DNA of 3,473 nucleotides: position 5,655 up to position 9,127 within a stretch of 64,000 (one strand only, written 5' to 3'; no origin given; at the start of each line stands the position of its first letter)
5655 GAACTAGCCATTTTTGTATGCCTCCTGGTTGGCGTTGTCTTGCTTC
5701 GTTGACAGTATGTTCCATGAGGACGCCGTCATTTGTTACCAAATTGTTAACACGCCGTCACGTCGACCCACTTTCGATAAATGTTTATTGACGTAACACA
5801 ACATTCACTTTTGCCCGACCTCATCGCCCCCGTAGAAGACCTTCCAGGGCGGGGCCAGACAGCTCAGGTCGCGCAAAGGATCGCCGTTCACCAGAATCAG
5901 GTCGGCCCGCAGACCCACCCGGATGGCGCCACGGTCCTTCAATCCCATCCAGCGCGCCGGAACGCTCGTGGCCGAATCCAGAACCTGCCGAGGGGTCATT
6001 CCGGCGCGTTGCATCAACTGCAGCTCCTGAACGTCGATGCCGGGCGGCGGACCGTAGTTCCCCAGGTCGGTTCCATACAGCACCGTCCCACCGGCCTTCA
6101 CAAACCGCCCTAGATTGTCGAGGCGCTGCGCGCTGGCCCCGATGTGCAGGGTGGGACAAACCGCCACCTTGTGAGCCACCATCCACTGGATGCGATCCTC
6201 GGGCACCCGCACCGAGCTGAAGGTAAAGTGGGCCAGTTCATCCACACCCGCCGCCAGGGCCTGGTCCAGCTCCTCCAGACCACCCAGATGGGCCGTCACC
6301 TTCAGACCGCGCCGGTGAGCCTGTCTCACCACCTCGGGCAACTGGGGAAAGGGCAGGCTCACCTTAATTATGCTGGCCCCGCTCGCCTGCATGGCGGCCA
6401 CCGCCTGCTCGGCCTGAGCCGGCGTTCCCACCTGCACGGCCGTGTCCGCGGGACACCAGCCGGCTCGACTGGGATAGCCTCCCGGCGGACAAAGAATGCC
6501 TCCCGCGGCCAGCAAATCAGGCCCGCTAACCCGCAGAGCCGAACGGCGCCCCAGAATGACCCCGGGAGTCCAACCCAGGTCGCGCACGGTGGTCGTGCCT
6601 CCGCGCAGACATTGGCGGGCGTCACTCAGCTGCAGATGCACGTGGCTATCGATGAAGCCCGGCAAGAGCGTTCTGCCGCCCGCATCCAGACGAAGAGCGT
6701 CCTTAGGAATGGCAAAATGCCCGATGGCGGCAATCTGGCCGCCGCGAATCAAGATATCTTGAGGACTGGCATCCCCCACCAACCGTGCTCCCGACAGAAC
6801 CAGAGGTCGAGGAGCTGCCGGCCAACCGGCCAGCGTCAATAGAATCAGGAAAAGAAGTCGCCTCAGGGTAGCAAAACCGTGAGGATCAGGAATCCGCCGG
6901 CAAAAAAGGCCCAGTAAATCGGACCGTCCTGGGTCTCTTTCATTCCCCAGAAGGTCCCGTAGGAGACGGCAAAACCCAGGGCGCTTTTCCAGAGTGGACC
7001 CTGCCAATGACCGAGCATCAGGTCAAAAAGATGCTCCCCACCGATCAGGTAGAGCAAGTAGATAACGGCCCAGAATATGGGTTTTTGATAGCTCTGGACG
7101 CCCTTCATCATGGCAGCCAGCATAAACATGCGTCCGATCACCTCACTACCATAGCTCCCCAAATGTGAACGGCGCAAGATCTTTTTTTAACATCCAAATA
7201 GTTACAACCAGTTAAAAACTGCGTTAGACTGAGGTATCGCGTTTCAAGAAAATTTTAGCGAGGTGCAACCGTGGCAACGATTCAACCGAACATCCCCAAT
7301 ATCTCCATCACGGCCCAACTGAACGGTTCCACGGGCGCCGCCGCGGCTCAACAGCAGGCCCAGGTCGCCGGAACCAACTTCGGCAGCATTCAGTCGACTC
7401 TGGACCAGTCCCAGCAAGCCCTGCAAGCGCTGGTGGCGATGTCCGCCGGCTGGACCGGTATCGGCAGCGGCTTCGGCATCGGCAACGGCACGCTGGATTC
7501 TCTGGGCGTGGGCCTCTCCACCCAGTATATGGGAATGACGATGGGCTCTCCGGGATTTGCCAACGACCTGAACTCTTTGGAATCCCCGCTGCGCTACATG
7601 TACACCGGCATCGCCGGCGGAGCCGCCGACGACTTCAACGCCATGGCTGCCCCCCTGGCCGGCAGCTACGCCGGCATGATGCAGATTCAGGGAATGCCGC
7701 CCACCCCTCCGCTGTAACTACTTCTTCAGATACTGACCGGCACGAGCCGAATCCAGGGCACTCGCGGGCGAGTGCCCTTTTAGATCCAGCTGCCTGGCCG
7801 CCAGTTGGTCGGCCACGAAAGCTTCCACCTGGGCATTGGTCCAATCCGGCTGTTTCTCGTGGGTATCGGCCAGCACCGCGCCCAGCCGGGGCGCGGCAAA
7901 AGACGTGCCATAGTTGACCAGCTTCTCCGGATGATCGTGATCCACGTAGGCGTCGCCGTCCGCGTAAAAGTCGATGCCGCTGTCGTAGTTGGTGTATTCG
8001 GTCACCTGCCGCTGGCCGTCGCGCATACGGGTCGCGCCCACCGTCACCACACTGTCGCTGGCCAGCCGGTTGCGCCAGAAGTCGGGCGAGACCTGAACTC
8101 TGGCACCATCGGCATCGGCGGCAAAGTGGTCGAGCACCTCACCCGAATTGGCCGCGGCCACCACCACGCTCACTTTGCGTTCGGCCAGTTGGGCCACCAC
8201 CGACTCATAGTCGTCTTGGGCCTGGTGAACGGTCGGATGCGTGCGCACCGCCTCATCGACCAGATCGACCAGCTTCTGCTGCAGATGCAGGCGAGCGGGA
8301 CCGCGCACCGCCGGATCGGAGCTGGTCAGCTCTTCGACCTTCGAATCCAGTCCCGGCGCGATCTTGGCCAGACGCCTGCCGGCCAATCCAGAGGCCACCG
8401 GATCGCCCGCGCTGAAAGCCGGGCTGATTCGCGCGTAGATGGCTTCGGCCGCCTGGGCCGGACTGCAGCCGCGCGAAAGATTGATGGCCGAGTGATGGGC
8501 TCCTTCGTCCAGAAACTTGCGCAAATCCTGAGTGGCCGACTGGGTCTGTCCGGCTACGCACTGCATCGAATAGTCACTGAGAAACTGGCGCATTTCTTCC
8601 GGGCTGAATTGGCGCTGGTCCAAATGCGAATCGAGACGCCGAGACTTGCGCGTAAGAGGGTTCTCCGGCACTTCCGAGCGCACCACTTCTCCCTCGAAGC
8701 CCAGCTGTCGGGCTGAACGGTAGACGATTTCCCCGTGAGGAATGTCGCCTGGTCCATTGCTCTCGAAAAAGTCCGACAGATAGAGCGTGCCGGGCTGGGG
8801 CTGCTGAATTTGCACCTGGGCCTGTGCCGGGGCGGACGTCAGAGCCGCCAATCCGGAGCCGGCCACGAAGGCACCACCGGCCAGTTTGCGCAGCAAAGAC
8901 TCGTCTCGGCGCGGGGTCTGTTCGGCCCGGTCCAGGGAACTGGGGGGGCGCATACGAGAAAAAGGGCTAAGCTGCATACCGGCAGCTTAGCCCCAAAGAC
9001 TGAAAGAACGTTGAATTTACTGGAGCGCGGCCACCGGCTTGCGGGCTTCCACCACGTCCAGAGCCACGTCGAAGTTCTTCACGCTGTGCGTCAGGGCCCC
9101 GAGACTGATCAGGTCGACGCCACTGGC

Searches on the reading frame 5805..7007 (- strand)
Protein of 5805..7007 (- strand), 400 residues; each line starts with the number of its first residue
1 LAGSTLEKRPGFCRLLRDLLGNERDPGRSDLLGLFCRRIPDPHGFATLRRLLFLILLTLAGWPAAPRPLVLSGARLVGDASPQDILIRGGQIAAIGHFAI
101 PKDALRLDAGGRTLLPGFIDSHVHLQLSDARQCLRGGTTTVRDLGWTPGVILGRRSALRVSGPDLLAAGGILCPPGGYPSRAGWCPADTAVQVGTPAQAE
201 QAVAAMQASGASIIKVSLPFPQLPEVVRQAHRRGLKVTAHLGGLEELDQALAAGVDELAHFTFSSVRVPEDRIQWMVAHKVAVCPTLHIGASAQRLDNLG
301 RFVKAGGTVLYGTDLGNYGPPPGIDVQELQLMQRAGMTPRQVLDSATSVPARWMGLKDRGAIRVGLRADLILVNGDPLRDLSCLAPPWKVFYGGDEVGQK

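Call 70: search_protein_families(library=pfam, proteins=[window:5805-7007:-], max_evalue=0.001)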
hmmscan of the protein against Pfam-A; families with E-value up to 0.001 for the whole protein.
window:5805-7007:- (400 aa): 2 families
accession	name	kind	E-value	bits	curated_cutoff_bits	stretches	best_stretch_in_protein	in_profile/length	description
PF01979.26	Amidohydro_1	-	2.4e-21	76.8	25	1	113-390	1-338/345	Amidohydrolase family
PF07969.17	Amidohydro_3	-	2e-14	54.4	29.7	2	222-379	263-450/472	Amidohydrolase family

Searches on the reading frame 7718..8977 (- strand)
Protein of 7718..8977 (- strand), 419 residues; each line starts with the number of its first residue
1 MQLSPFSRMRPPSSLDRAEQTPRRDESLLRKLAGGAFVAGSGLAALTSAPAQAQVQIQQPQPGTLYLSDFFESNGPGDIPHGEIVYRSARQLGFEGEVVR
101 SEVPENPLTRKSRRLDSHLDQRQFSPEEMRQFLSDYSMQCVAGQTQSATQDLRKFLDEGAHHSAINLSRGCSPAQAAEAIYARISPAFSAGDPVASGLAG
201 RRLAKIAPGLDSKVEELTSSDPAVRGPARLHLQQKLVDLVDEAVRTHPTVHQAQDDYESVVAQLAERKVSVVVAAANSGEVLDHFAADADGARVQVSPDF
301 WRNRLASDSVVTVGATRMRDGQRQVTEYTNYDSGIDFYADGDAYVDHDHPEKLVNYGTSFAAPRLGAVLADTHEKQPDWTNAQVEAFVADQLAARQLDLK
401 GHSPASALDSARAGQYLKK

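Call 70: search_protein_families(library=pfam, proteins=[window:7718-8977:-], max_evalue=0.001)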
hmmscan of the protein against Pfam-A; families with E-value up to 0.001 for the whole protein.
window:7718-8977:- (419 aa): 1 family
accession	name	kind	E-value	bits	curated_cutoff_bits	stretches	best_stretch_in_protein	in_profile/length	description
PF00082.27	Peptidase_S8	-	1.6e-08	34.7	21.8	1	255-390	128-271/288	Subtilase family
